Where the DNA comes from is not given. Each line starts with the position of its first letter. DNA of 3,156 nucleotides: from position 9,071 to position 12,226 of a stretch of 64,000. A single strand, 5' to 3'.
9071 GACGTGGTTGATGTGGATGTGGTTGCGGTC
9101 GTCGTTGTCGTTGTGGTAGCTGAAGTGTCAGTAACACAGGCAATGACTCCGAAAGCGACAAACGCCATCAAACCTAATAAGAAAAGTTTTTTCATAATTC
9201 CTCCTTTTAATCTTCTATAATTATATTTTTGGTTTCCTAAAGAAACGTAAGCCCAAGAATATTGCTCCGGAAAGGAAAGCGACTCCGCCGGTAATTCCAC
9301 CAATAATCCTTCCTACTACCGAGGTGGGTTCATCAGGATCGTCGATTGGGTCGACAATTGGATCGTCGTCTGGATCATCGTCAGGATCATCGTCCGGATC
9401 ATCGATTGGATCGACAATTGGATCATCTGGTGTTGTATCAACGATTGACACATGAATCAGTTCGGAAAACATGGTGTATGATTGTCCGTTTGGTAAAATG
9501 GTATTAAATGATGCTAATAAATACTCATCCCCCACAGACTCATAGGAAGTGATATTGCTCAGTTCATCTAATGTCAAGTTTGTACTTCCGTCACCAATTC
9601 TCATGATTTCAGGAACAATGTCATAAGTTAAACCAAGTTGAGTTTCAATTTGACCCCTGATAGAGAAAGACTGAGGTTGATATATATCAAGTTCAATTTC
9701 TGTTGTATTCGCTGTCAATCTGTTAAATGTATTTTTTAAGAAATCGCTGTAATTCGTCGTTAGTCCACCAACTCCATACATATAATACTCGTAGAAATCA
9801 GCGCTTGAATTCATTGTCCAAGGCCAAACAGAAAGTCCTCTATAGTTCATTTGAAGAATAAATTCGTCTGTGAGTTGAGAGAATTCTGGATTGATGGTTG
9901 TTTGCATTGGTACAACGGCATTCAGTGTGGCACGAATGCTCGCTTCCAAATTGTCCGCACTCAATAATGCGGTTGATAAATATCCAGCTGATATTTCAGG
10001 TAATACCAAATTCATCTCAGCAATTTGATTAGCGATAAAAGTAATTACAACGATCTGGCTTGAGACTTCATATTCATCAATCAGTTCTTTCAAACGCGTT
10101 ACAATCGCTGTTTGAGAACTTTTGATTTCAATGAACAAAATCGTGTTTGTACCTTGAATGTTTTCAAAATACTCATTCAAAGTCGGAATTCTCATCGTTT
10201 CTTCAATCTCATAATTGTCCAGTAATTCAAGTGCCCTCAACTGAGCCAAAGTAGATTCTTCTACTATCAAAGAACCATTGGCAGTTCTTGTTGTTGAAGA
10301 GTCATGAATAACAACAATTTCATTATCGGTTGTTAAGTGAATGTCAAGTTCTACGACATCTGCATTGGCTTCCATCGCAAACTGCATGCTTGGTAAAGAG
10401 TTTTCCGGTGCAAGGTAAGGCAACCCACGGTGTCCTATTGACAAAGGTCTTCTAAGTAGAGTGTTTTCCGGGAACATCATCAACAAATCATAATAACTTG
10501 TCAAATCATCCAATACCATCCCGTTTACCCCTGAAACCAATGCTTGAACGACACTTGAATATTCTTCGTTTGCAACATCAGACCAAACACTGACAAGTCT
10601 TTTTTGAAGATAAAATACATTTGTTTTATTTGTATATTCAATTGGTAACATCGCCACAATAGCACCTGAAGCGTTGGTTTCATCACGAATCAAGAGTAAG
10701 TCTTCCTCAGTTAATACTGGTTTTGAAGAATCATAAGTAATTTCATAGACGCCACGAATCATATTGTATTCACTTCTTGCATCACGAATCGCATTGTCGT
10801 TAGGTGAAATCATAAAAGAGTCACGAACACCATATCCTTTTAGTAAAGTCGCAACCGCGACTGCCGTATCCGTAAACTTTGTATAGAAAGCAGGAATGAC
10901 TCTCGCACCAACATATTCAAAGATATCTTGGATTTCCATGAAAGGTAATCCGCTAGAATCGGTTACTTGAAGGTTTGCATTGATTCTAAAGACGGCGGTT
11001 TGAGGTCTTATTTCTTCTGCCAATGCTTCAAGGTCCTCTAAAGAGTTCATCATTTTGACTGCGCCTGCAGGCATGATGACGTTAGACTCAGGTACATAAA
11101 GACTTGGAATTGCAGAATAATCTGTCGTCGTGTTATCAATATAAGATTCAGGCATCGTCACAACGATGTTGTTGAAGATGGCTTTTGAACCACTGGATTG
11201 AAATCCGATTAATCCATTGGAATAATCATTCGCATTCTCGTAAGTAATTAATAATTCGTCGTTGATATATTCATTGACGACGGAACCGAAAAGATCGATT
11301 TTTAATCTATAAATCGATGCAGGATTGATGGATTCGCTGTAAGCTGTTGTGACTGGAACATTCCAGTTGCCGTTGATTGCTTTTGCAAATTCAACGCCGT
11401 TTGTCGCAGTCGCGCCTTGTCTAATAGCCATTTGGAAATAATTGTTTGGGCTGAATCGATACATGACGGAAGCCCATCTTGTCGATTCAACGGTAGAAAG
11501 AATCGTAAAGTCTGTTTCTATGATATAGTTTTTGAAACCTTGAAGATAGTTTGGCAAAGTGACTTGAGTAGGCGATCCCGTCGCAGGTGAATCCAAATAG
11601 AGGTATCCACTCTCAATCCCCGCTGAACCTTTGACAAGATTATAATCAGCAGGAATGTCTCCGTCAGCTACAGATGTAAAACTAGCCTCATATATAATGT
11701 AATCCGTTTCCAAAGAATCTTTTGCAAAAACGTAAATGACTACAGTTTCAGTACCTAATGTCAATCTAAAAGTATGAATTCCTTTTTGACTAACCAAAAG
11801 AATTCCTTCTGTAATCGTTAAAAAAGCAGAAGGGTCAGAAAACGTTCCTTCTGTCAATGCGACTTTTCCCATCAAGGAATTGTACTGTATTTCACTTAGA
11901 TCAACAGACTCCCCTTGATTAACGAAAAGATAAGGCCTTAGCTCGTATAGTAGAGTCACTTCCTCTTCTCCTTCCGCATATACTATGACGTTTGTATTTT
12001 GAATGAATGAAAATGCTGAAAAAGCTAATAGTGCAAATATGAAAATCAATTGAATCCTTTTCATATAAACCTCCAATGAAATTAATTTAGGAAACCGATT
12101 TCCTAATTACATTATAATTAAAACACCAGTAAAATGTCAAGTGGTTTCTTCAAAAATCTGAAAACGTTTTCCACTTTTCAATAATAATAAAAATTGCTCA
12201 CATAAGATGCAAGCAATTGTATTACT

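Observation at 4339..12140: Two-gene surface operon: LamG-GDPD phosphodiesterase with slippage-prone acidic repeat anchor, plus a ~1,618-aa lipoprotein of six (Ig-like + CBM-like) modules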

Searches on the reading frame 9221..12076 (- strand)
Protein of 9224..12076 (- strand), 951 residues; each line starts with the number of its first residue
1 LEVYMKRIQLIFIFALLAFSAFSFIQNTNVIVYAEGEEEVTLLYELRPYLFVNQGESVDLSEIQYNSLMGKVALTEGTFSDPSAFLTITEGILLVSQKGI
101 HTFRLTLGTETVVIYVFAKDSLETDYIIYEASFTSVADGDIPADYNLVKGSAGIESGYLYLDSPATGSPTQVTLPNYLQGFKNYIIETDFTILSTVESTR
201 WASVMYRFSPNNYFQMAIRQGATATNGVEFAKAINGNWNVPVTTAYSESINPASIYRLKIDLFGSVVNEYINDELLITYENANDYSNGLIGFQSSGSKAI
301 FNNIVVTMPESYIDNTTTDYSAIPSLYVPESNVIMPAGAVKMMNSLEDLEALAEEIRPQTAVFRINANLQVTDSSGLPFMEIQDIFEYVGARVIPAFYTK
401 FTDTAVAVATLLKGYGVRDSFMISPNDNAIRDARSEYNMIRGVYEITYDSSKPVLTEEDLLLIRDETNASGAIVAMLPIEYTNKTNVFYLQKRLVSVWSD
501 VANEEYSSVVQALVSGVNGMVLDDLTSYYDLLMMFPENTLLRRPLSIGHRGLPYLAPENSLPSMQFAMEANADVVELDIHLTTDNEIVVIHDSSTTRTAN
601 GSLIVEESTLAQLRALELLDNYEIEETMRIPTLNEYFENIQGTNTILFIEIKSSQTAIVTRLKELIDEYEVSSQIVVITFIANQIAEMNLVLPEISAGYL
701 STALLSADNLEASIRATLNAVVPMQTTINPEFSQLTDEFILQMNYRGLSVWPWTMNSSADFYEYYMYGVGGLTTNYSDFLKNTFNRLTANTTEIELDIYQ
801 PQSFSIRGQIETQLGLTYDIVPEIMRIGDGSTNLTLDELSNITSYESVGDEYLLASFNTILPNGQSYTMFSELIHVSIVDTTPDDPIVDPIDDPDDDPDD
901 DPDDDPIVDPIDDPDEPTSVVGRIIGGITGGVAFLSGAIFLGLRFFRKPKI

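Call 5: search_protein_families(library=pfam, proteins=[window:9221-12064:-], max_evalue=0.01)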
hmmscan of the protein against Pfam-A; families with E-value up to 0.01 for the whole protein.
window:9221-12064:- (947 aa): 2 families
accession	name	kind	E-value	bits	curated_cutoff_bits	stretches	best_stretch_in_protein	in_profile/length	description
PF03009.23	GDPD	-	2e-30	107.1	23.6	1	545-774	1-243/244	Glycerophosphoryl diester phosphodiesterase family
PF06439.18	3keto-disac_hyd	-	0.00069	20.1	26.8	1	173-302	47-186/187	3-keto-disaccharide hydrolase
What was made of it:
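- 9737..10444 (-): Gene 1, residues 541-776: catalytic GDPD TIM barrel. Pfam GDPD 2e-30 (call 5).
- On GDPD (Pfam PF03009), glycerophosphodiester phosphodiesterase: 107.1 bits against a cutoff of 23.6, covering residues 545-774 and the full profile (call 5).
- On DUF1080 / 3keto-disac_hyd (PF06439) and CBM66: This protein scores 20.1 bits, below the cutoff of 26.8 (call 5).
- Checked: The Pfam GDPD match covers residues 545-774 (E=2e-30, 107 bits against a cutoff of 23.6; call 5).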

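Call 6: search_protein_families(library=ncbifam, proteins=[window:9221-12064:-], max_evalue=0.01)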
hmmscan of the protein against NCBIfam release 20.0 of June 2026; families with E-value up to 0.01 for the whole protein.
window:9221-12064:- (947 aa): 4 families
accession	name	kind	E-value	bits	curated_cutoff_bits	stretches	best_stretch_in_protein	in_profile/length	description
NF006989.0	PRK09454.1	equivalog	1.5e-20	73.6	264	1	540-780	10-248/251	glycerophosphodiester phosphodiesterase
NF053857.1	LysphglycPlipDStph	equivalog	1.8e-11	43.9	450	1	540-614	46-120/305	lysophosphatidylglycerol phospholipase D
NF008354.0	PRK11143.1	equivalog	2.4e-07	30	254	1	539-621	30-124/359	glycerophosphodiester phosphodiesterase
NF041304.3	AvrBs2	equivalog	0.0066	14.4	1000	1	552-614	284-348/716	type III secretion system effector avirulence protein AvrBs2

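Call 12: find_homologous_proteins(query=window:9221-12064:-)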
Query window:9221-12064:- (947 aa): 66 proteins with E <= 0.001 among 8000 candidates.
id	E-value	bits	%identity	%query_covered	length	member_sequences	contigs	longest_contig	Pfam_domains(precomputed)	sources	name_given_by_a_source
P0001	0.0e+0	1455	70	93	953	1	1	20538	PF03009.24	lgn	-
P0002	0.0e+0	1305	63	100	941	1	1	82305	PF03009.24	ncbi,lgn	-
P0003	0.0e+0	1301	63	100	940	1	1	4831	PF06439.19,PF03009.24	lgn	-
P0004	0.0e+0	1273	63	100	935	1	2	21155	PF03009.24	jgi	-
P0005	0.0e+0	1263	62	99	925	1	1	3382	PF03009.24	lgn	-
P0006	0.0e+0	1263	63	100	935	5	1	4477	PF03009.24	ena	-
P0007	0.0e+0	1257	61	100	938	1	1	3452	PF03009.24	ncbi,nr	ncbi:MAG: glycerophosphodiester phosphodiesterase family protein [Candidatus Izemoplasmatales bacter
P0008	0.0e+0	1102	55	98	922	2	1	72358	PF03009.24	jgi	-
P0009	0.0e+0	1024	50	100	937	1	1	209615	PF06439.19,PF03009.24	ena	-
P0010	1.6e-258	879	49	88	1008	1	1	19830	PF06439.19,PF03009.24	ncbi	-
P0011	6.2e-255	867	49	89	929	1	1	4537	PF03009.24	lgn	-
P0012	5.5e-253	860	48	88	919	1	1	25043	PF03009.24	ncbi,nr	ncbi:MAG: hypothetical protein JEZ05_07930 [Tenericutes bacterium]|nr:hypothetical protein [Mycoplas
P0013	5.3e-252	857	49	88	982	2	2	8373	PF06439.19,PF03009.24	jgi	jgi:glycerophosphoryl diester phosphodiesterase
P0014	5.1e-251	854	48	88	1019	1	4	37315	PF03009.24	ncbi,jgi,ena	-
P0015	1.0e-250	853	49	88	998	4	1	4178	PF03009.24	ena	-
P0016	7.8e-250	850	49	88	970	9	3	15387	PF03009.24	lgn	-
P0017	1.6e-249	849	48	88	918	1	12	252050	PF03009.24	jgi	jgi:glycerophosphoryl diester phosphodiesterase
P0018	3.2e-249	848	48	88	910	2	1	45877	PF03009.24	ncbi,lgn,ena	-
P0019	8.4e-247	840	48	88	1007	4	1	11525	PF03009.24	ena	-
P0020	3.0e-244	832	47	89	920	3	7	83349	PF06439.19,PF03009.24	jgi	jgi:glycerophosphoryl diester phosphodiesterase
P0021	2.5e-241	822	47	88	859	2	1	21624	PF03009.24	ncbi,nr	ncbi:MAG: hypothetical protein CVV58_00230 [Tenericutes bacterium HGW-Tenericutes-3]|nr:MAG: hypothe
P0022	8.9e-239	813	46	89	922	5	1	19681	PF03009.24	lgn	-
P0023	2.7e-238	812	46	88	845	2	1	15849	PF06439.19,PF03009.24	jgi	jgi:glycerophosphoryl diester phosphodiesterase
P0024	1.8e-235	803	46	89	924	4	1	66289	PF03009.24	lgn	-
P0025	4.2e-234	798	45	90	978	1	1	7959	PF03009.24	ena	-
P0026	1.5e-232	793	46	87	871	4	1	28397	PF03009.24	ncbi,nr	ncbi:MAG TPA: hypothetical protein DCR44_03885 [Acholeplasmatales bacterium]|nr:hypothetical protein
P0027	4.9e-230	784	45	88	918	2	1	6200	PF06439.19,PF03009.24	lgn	-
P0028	2.9e-227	775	44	89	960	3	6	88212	PF06439.19,PF03009.24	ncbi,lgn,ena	-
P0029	2.1e-226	772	43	89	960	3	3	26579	PF06439.19,PF03009.24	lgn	-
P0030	3.1e-205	702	42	89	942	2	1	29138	PF06439.19,PF03009.24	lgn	-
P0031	5.7e-203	695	40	93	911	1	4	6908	PF03009.24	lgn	-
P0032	4.7e-200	685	40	93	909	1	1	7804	PF13653.13,PF03009.24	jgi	jgi:glycerophosphoryl diester phosphodiesterase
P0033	2.4e-195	670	39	94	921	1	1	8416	PF03009.24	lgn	-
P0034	7.0e-192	658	40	88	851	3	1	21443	PF03009.24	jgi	jgi:glycerophosphoryl diester phosphodiesterase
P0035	7.9e-191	655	37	100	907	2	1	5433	PF06439.19,PF03009.24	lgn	-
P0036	1.3e-187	644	37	100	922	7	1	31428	PF06439.19,PF19763.7,PF03009.24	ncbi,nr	ncbi:MAG: DUF1080 domain-containing protein [Bacilli bacterium]|nr:DUF1080 domain-containing protein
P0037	4.2e-184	633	36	100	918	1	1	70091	PF03009.24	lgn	-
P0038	5.6e-184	632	38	89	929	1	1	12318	PF03009.24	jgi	-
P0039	3.1e-183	630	40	83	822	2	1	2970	PF03009.24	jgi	jgi:glycerophosphoryl diester phosphodiesterase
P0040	1.1e-181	624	35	100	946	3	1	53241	PF03009.24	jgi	jgi:glycerophosphoryl diester phosphodiesterase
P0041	1.3e-181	624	37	93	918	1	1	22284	PF03009.24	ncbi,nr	ncbi:MAG: hypothetical protein K9K93_04100 [Acholeplasmataceae bacterium]|nr:hypothetical protein [A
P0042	2.0e-180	620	37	89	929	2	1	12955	PF06439.19,PF03009.24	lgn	-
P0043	9.7e-179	615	37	88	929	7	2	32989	PF06439.19,PF03009.24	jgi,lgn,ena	-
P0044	1.3e-177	611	37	90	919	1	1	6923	PF03009.24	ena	-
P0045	2.8e-177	610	37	90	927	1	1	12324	PF03009.24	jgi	jgi:glycerophosphoryl diester phosphodiesterase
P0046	2.8e-177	610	51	59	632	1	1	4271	PF03009.24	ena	-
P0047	4.6e-169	583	37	92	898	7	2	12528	PF03009.24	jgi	jgi:glycerophosphoryl diester phosphodiesterase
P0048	6.5e-168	579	37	88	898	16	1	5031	PF03009.24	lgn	-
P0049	5.7e-165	569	38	83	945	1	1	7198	PF13653.13,PF03009.24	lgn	-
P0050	1.4e-164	568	38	85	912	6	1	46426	PF06439.19,PF03009.24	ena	-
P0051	1.8e-164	568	38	85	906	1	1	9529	PF03009.24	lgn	-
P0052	6.1e-163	563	35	93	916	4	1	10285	PF06439.19,PF03009.24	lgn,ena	-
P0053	3.5e-161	557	36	87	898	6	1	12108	PF06439.19,PF03009.24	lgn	-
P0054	9.7e-160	552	36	89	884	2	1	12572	PF03009.24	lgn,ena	-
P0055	4.1e-158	547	35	94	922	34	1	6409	PF06439.19,PF03009.24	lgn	-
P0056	4.1e-157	543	35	91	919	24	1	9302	PF06439.19,PF03009.24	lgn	-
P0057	2.0e-155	538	36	92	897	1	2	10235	PF06439.19,PF03009.24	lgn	-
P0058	7.2e-155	536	37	86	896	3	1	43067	PF06439.19,PF03009.24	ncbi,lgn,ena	-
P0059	2.3e-148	514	36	85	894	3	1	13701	PF03009.24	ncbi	-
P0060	4.9e-148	513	36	81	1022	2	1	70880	PF09479.17,PF16403.12,PF03009.24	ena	-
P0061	5.6e-144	500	35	86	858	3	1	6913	PF06439.19,PF03009.24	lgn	-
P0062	2.0e-142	495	36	85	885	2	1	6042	PF06439.19,PF03009.24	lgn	-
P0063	9.3e-142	492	34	87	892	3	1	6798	PF03009.24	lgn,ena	-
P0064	3.8e-108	381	33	83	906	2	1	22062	PF03009.24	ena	-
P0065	1.7e-107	379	32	84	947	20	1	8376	PF03009.24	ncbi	-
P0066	1.9e-61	227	27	76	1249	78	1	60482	PF00395.26,PF03009.24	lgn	-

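Call 13: find_encoding_contigs(protein=P0002, flank=10000, max_places=2)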
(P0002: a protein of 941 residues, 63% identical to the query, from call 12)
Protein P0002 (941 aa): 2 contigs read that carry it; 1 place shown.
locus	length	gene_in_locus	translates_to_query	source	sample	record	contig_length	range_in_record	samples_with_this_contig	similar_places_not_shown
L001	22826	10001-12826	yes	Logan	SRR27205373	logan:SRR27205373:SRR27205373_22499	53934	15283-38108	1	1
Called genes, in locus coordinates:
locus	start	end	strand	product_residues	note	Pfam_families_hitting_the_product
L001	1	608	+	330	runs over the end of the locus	-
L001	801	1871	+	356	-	PF02812:ELFV_dehydrog_N, PF00208:ELFV_dehydrog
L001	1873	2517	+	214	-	-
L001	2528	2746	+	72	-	PF14697:Fer4_21 (faint), PF12797:Fer4_2 (faint), PF12837:Fer4_6 (faint), PF13237:Fer4_10 (weak), PF12800:Fer4_4 (faint), PF12838:Fer4_7, PF13187:Fer4_9 (weak), PF00037:Fer4 (weak), +1 more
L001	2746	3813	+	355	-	PF01855:POR_N, PF02780:Transketolase_C, PF17147:PFOR_II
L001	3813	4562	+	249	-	PF02775:TPP_enzyme_C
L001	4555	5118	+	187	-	PF01558:POR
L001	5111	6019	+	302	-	PF01515:PTA_PTB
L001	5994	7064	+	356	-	PF00871:Acetate_kinase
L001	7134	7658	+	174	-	PF00857:Isochorismatase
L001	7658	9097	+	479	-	PF17767:NAPRTase_N, PF04095:NAPRTase (weak), PF17956:NAPRTase_C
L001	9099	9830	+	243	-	PF03372:Exo_endo_phos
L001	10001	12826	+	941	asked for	PF03009:GDPD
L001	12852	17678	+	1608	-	PF16403:Bact_surface_Ig-like, PF02018:CBM_4_9, PF16403:Bact_surface_Ig-like, PF02018:CBM_4_9, PF16403:Bact_surface_Ig-like, PF16403:Bact_surface_Ig-like, PF02018:CBM_4_9, PF16403:Bact_surface_Ig-like, +8 more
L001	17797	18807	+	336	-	PF00356:LacI, PF00532:Peripla_BP_1, PF13407:Peripla_BP_4, PF13377:Peripla_BP_3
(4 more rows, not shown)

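Call 14: find_encoding_contigs(protein=P0009, flank=10000, max_places=2)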
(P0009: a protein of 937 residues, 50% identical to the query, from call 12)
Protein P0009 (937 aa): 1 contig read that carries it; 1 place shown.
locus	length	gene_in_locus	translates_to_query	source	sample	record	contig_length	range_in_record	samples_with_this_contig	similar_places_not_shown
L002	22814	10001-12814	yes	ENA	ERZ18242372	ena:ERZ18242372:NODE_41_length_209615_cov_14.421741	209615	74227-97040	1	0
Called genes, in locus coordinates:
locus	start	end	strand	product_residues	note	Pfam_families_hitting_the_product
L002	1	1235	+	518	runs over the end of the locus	PF00171:Aldedh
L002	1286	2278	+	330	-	-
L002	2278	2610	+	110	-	-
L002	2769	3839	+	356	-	PF02812:ELFV_dehydrog_N, PF00208:ELFV_dehydrog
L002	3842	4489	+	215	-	-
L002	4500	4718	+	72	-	PF14697:Fer4_21 (faint), PF12797:Fer4_2 (faint), PF13237:Fer4_10, PF00037:Fer4 (weak), PF12837:Fer4_6 (faint), PF12800:Fer4_4 (faint), PF12838:Fer4_7, PF13187:Fer4_9 (weak)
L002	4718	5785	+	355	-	PF01855:POR_N, PF02780:Transketolase_C (weak), PF17147:PFOR_II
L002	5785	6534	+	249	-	PF02775:TPP_enzyme_C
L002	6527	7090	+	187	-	PF01558:POR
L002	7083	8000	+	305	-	PF01515:PTA_PTB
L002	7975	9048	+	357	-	PF00871:Acetate_kinase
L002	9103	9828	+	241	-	PF03372:Exo_endo_phos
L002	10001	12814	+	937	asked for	PF06439:3keto-disac_hyd, PF03009:GDPD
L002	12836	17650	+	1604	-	-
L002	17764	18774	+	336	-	PF00356:LacI, PF00532:Peripla_BP_1, PF13407:Peripla_BP_4, PF13377:Peripla_BP_3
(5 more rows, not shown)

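Call 15: find_encoding_contigs(protein=P0017, flank=10000, max_places=2)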
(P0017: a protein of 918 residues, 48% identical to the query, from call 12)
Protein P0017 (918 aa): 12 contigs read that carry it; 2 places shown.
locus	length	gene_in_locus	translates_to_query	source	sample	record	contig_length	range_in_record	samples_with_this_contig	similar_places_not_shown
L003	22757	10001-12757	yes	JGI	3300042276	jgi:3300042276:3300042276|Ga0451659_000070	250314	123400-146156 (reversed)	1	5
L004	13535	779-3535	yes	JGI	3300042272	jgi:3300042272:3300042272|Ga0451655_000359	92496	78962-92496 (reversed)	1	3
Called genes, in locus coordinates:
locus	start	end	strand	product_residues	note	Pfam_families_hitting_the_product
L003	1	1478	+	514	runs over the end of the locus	PF00933:Glyco_hydro_3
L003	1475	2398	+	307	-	PF00480:ROK (faint), PF01869:BcrAD_BadFG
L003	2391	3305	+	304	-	PF13580:SIS_2 (weak), PF22198:GKRP_SIS_2 (weak), PF22645:GKRP_SIS_N, PF01380:SIS, PF20741:GKRP-like_C (weak)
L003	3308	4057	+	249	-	PF01182:Glucosamine_iso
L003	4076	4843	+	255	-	PF00756:Esterase, PF02230:Abhydrolase_2 (faint)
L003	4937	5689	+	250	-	PF02585:PIG-L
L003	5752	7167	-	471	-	PF01433:Peptidase_M1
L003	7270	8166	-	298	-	PF00332:Glyco_hydro_17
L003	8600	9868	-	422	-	PF01548:DEDD_Tnp_IS110, PF02371:Transposase_20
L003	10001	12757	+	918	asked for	PF03009:GDPD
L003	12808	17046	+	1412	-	PF16403:Bact_surface_Ig-like, PF02018:CBM_4_9, PF16403:Bact_surface_Ig-like, PF02018:CBM_4_9, PF16403:Bact_surface_Ig-like, PF02018:CBM_4_9, PF16403:Bact_surface_Ig-like, PF02018:CBM_4_9, +6 more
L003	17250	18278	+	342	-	PF00356:LacI, PF00532:Peripla_BP_1, PF13407:Peripla_BP_4, PF13377:Peripla_BP_3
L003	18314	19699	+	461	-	-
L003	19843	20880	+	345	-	PF01300:Sua5_yciO_yrdC, PF03481:Sua5_C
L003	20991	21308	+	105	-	PF03551:PadR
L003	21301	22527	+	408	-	PF22564:HAAS, PF13349:DUF4097 (weak)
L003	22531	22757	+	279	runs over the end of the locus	PF00106:adh_short, PF13561:adh_short_C2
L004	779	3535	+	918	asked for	PF03009:GDPD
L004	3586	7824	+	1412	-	PF16403:Bact_surface_Ig-like, PF02018:CBM_4_9, PF16403:Bact_surface_Ig-like, PF02018:CBM_4_9, PF16403:Bact_surface_Ig-like, PF02018:CBM_4_9, PF16403:Bact_surface_Ig-like, PF02018:CBM_4_9, +6 more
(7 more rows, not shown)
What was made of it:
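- On LacI/GalR repressor with a palindromic operator: LacI and Peripla_BP Pfam hits on orthologs (calls 13-15).
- Locus L003 keeps the trio in unrelated flanks (call 15).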
